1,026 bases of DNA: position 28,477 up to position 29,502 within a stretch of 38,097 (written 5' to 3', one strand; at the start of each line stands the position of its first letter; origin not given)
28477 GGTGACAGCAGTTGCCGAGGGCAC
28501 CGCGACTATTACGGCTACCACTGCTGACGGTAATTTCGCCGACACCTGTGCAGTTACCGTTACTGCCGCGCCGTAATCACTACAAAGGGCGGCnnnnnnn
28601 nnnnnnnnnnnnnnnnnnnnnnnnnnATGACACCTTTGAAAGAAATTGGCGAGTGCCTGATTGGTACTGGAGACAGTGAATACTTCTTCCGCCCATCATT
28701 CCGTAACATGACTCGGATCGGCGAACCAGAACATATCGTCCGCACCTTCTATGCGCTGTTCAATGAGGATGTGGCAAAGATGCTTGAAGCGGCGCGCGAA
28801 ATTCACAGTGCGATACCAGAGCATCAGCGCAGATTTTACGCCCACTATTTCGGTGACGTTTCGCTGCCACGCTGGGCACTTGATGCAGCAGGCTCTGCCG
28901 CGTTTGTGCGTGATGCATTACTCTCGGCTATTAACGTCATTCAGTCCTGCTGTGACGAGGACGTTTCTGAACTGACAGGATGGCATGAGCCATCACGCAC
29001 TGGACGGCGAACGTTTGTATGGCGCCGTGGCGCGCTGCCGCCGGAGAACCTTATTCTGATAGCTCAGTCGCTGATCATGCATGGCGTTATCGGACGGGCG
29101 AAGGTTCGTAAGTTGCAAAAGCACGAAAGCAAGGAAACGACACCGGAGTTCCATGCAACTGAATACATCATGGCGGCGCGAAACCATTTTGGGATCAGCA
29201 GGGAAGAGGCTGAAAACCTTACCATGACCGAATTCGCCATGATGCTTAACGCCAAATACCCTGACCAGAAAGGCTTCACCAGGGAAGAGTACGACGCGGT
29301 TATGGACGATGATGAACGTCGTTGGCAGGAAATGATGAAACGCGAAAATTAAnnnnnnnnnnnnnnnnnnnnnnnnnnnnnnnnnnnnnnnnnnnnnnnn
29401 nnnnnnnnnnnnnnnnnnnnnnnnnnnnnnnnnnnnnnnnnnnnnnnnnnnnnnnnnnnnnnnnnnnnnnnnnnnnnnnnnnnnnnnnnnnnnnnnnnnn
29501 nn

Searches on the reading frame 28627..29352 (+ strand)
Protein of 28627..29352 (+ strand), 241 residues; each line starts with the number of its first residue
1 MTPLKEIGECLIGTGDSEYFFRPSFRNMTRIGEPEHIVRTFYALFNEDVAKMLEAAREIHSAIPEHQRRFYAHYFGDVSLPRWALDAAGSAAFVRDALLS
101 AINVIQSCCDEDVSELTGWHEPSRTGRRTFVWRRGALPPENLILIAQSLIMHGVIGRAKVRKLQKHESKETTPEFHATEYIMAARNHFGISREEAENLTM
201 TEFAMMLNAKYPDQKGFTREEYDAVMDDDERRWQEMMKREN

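Call 62: find_encoding_contigs(protein=window:28627-29352:+, flank=10000, max_places=6)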
Protein window:28627-29352:+ (241 aa): 25 contigs read that carry it; 4 places shown.
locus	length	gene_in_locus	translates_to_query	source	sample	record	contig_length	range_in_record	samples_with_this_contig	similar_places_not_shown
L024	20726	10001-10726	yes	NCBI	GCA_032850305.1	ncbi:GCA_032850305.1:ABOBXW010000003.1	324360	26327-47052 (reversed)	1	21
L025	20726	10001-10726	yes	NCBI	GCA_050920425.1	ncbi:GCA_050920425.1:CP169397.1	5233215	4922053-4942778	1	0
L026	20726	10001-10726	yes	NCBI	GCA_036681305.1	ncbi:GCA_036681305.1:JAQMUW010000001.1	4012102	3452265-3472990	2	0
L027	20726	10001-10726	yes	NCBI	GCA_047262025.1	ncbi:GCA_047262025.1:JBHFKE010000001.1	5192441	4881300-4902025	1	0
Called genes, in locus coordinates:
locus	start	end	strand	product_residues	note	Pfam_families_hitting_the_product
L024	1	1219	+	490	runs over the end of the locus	-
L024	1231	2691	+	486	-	PF06381:Phage_portal_3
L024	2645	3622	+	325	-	PF04233:Phage_Mu_F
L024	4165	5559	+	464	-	-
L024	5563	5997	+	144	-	-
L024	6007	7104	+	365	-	PF19774:DUF6260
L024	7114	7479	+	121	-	-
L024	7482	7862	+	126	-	PF24085:DUF7370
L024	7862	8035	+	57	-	-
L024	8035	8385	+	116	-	-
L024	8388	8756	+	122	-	-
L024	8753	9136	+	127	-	PF23842:Phage_tail_terminator_3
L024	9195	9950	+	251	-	PF02368:Big_2, PF22359:Big-like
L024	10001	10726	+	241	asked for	PF19759:DUF6246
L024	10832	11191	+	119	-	-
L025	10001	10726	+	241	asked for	PF19759:DUF6246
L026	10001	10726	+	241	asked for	PF19759:DUF6246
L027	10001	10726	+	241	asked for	PF19759:DUF6246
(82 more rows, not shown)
